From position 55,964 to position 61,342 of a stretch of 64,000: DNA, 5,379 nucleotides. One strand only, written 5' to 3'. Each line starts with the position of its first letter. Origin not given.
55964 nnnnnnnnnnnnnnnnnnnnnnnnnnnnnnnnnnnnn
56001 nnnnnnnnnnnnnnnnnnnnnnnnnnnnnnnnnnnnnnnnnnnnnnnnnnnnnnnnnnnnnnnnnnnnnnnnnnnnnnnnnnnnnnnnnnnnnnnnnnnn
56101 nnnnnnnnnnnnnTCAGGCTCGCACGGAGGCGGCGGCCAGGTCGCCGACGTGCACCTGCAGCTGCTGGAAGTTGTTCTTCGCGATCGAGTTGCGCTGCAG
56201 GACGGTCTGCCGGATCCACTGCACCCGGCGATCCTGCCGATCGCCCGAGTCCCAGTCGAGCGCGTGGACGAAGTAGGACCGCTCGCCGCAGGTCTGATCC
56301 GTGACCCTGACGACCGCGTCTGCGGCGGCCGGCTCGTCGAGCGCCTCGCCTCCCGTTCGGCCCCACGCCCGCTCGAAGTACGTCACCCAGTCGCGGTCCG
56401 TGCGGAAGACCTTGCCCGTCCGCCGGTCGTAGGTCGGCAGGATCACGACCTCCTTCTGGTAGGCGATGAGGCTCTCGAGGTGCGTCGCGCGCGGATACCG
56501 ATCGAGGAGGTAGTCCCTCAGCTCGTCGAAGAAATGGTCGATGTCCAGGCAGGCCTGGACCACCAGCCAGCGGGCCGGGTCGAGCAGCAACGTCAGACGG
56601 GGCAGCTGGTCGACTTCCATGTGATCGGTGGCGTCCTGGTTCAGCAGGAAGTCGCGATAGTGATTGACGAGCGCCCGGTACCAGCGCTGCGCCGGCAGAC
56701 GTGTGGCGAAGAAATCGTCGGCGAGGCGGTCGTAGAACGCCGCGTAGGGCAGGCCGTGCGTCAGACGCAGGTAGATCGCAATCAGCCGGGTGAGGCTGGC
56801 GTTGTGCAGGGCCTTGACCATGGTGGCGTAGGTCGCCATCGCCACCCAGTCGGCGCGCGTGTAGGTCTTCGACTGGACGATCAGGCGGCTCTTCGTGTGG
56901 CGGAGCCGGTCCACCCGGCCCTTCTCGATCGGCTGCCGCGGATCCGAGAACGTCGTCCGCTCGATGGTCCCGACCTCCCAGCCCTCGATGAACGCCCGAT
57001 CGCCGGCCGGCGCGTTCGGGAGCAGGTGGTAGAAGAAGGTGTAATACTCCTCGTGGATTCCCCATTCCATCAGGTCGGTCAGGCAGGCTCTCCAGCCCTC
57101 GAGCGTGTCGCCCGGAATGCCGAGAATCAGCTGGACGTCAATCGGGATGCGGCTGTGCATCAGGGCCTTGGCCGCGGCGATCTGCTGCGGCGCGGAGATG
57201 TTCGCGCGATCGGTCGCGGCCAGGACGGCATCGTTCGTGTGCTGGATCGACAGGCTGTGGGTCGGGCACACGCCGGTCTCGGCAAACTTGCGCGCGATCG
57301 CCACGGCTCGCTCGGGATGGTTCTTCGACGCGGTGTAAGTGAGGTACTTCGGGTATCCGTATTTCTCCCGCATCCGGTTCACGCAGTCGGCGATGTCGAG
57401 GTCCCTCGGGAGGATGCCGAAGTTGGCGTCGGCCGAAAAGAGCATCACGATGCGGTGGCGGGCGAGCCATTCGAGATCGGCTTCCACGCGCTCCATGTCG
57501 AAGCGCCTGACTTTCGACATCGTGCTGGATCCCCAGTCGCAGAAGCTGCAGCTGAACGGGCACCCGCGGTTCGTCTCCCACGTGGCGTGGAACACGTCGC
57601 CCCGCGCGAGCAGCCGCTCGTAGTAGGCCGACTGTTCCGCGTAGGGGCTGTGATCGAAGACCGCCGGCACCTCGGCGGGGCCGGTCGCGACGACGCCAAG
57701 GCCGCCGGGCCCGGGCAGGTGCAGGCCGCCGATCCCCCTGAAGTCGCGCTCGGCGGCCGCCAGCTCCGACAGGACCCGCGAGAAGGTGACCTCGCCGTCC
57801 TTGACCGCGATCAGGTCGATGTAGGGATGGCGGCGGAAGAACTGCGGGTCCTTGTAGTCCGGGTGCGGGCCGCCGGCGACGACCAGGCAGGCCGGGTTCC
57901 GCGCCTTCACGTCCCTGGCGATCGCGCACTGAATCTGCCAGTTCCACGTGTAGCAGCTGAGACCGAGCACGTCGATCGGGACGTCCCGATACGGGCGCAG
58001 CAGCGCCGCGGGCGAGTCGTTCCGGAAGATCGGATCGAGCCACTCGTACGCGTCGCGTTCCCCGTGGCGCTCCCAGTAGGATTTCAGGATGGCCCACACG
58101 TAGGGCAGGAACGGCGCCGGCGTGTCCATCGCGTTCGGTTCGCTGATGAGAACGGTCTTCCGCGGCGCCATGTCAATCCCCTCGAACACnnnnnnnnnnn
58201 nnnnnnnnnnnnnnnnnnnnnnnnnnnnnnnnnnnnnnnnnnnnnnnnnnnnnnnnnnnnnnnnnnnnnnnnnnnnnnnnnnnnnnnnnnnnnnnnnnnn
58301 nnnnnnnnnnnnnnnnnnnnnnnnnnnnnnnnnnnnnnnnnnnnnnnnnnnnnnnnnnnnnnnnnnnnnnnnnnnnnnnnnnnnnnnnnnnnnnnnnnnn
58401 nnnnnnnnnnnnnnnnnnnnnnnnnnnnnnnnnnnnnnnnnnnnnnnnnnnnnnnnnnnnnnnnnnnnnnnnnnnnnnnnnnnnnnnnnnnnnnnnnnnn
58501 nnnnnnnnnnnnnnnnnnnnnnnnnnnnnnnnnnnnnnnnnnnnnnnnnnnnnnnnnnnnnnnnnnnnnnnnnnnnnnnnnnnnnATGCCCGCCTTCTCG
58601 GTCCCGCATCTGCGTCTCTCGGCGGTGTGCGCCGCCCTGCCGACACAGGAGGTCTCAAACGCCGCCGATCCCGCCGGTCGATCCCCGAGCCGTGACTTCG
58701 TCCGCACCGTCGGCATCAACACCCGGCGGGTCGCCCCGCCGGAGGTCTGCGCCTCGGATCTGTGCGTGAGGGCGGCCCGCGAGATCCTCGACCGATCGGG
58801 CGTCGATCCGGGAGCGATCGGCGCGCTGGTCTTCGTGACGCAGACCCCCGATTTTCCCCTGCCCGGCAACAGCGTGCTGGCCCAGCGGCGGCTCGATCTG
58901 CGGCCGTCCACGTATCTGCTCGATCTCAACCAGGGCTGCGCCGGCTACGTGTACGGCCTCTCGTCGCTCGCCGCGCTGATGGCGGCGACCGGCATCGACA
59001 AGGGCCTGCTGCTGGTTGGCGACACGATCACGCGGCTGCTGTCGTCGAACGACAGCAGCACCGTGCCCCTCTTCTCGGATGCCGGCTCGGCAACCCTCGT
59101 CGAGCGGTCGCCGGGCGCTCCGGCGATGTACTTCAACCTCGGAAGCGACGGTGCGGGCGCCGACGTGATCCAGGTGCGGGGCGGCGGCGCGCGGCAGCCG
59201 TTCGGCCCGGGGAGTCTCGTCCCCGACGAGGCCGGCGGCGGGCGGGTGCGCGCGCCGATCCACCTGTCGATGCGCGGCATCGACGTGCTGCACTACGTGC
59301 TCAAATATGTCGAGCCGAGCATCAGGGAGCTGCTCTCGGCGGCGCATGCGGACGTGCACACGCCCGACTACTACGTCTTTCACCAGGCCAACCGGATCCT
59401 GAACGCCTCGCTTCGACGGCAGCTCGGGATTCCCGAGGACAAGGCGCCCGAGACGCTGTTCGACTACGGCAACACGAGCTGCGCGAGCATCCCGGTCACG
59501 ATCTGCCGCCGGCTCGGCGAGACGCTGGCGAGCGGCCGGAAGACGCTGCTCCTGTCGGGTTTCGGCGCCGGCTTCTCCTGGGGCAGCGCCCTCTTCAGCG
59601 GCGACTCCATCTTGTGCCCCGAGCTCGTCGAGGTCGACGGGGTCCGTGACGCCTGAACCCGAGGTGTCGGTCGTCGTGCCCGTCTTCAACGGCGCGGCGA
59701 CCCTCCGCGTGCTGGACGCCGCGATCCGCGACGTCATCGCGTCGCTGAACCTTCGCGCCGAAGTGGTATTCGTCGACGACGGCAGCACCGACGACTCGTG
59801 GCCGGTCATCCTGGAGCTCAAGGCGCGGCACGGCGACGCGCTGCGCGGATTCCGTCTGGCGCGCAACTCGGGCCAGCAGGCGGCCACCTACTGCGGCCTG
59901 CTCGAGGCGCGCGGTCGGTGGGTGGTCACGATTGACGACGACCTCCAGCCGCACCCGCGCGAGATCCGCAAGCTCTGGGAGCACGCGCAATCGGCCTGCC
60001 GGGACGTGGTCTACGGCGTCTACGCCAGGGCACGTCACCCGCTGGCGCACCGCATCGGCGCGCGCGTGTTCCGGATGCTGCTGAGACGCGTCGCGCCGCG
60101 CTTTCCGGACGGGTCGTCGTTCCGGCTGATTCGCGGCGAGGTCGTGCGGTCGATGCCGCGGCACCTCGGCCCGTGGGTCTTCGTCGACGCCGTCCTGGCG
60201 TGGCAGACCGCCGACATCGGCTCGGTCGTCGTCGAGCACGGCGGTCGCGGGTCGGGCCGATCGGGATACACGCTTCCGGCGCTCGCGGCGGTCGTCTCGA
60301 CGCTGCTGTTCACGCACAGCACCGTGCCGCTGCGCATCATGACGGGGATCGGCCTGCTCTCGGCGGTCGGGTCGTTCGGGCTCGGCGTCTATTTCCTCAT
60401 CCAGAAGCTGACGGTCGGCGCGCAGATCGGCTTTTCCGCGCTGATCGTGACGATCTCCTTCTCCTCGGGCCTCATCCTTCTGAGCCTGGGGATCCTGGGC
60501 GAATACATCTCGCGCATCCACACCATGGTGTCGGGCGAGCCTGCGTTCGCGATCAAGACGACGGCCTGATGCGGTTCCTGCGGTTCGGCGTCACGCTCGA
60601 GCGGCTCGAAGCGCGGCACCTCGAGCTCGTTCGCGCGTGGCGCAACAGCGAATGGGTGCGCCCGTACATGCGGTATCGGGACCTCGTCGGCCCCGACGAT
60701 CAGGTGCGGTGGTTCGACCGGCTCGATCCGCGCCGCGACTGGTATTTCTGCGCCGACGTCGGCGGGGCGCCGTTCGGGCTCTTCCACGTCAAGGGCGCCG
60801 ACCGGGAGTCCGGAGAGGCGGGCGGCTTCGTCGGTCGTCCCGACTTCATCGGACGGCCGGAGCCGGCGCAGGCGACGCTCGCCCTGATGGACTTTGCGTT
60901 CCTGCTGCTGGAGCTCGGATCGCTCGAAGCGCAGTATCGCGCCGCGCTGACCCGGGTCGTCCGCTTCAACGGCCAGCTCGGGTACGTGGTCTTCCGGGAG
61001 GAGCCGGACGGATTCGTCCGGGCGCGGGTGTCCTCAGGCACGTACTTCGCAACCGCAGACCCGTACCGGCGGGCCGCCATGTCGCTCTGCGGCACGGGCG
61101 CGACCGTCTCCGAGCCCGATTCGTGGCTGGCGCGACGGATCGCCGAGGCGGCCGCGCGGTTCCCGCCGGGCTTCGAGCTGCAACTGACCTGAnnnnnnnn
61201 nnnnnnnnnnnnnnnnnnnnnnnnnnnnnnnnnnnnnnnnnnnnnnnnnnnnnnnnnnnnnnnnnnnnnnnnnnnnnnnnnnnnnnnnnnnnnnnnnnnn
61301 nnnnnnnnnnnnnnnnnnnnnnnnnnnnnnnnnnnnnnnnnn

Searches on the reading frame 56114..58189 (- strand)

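Call 12: search_protein_families(library=pfam, proteins=[window:56114-58189:-], max_evalue=0.001)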
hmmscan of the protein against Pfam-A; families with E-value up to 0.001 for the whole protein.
window:56114-58189:- (691 aa): 2 families
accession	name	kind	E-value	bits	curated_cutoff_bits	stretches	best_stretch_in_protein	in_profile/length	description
PF04055.27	Radical_SAM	-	6.9e-10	39.8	29.5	1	206-367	3-160/166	Radical SAM superfamily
PF02310.24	B12-binding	-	2.9e-09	37.2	32.1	1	61-139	41-120/121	B12 binding domain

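Call 43: search_protein_families(library=ncbifam, proteins=[window:56114-58189:-], max_evalue=0.00001)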
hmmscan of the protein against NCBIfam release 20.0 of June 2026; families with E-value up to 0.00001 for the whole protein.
window:56114-58189:- (691 aa): 9 families
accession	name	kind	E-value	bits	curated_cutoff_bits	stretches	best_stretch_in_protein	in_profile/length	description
NF033712.0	B12_rSAM_KedN5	subfamily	3.9e-52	177.3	700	1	69-366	60-360/624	KedN5 family methylcobalamin-dependent radical SAM C-methyltransferase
TIGR02026.1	BchE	equivalog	6e-12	45.2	481.35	1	48-255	40-248/497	magnesium-protoporphyrin IX monomethyl ester anaerobic oxidative cyclase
TIGR04013.1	B12_SAM_MJ_1487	hypoth_equivalog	6.2e-12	45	251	1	72-371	44-328/382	TIGR04013 family B12-binding domain/radical SAM domain-containing protein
TIGR03975.1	rSAM_ocin_1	subfamily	4.7e-11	41.9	281.85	1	73-368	130-422/606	RiPP maturation radical SAM C-methyltransferase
NF050148.1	rSAM_ApyD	equivalog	4.7e-11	41.8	750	1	73-245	76-243/645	RiPP biosynthesis radical SAM protein ApyD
TIGR04479.1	bcpD_PhpK_rSAM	subfamily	1.1e-07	30.6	600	1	205-368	245-401/504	PhpK family radical SAM P-methyltransferase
TIGR04367.1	HpnR_B12_rSAM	equivalog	8.9e-07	27.8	650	1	65-274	54-257/490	hopanoid C-3 methylase HpnR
TIGR04072.2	rSAM_ladder_B12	equivalog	1.6e-06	27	360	1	204-375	183-348/443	lipid biosynthesis B12-binding/radical SAM protein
TIGR00089.1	TIGR00089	subfamily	6.8e-06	25.1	251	1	201-396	140-337/429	MiaB/RimO family radical SAM methylthiotransferase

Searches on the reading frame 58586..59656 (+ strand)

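Call 43: search_protein_families(library=ncbifam, proteins=[window:58586-59656:+], max_evalue=0.00001)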
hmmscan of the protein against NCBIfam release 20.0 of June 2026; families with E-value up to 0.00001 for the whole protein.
window:58586-59656:+ (356 aa): 10 families
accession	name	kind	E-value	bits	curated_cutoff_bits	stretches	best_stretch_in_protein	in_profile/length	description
NF006829.0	PRK09352.1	subfamily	4.2e-57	193.5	249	1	8-337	4-319/322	beta-ketoacyl-ACP synthase 3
TIGR00747.1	fabH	subfamily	8.3e-48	163.1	292.1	1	15-336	9-319/322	beta-ketoacyl-ACP synthase III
NF009519.0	PRK12880.1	equivalog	2.3e-47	162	436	1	40-337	44-336/353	beta-ketoacyl-ACP synthase III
NF004623.0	PRK05963.1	equivalog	6.8e-36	124.2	437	1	38-337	35-326/328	beta-ketoacyl-ACP synthase III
NF005541.0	PRK07204.1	equivalog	7.1e-25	88.1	402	1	35-335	32-325/329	beta-ketoacyl-ACP synthase III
NF006720.0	PRK09258.1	equivalog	8.6e-24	84.5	285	2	37-149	42-154/338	3-oxoacyl-ACP synthase III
NF005703.0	PRK07515.1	equivalog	2.8e-17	62.7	304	1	56-336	96-369/373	beta-ketoacyl-ACP synthase III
NF005308.0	PRK06840.1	equivalog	1.5e-15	57.1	315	1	10-299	6-295/339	3-oxoacyl-ACP synthase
NF003274.0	PRK04262.1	equivalog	1.6e-15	57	244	2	37-148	32-143/347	hydroxymethylglutaryl-CoA synthase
TIGR00748.1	HMG_CoA_syn_Arc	equivalog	3e-09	36.6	353.35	0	245-329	213-297/345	hydroxymethylglutaryl-CoA synthase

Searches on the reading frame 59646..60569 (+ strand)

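Call 43: search_protein_families(library=ncbifam, proteins=[window:59646-60569:+], max_evalue=0.00001)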
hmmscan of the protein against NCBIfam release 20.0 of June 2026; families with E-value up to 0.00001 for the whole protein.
window:59646-60569:+ (307 aa): 12 families
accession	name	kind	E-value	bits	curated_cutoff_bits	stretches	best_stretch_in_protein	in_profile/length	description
NF007986.1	PRK10714.1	equivalog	1.6e-35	122.7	529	1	6-304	7-309/316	undecaprenyl-phosphate 4-deoxy-4-formamido-L-arabinose transferase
NF047588.1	GlcsyltransPgfSStrep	equivalog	9.5e-28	97.3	500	1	7-306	3-305/308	glycosyltransferase PgfS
NF041875.1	EPS_EpsD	equivalog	2.4e-15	56.8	370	1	7-125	1-115/325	exopolysaccharide biosynthesis glycosyltransferase EpsD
TIGR03965.1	mycofact_glyco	equivalog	1.3e-12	47.3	280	1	4-113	73-178/467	mycofactocin biosynthesis glycosyltransferase MftF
NF007482.0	PRK10073.1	equivalog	7.1e-11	41.7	423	1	4-121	5-117/334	glycosyltransferase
TIGR03937.1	PgaC_IcaA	equivalog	4.3e-10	39.1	422.3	1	4-99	44-135/407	poly-beta-1,6-N-acetyl-D-glucosamine synthase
NF038302.1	EPS_HpsE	equivalog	9.3e-10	38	300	1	6-124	2-121/307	hormogonium polysaccharide biosynthesis glycosyltransferase HpsE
NF047683.1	TeichurnBiosyTuaG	equivalog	1.4e-09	38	400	1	4-109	5-106/252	teichuronic acid biosynthesis protein TuaG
TIGR03111.1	glyc2_xrt_Gpos1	hypoth_equivalog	1.2e-07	30.9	363.95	1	5-110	49-152/439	TIGR03111 family XrtG-associated glycosyltransferase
NF058614.1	PPMAGASynPpgS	equivalog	9.7e-07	28.4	370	1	7-149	2-135/226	polyprenyl-phospho-N-acetylgalactosaminyl synthase PpgS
TIGR04283.1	glyco_like_mftF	equivalog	2.8e-06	27.1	182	1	7-110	1-93/221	TIGR04283 family arsenosugar biosynthesis glycosyltransferase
NF050819.1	PolSacchBiosHfsG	equivalog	4.9e-06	25.9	500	1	4-128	11-131/302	polysaccharide biosynthesis protein HfsG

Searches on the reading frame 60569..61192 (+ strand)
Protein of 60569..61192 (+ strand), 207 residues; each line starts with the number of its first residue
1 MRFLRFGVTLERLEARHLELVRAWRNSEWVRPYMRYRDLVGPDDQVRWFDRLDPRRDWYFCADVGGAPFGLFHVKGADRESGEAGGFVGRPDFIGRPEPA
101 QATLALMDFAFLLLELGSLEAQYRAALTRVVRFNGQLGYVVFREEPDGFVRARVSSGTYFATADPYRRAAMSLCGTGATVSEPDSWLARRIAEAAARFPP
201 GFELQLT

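Call 43: search_protein_families(library=ncbifam, proteins=[window:60569-61192:+], max_evalue=0.00001)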
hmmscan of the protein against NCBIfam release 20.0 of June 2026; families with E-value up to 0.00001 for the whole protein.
window:60569-61192:+ (207 aa): 1 family
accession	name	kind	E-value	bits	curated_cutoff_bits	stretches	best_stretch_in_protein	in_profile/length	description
TIGR03585.1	PseH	equivalog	2.6e-07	30.8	93.1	1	10-143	3-137/156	UDP-4-amino-4,6-dideoxy-N-acetyl-beta-L-altrosamine N-acetyltransferase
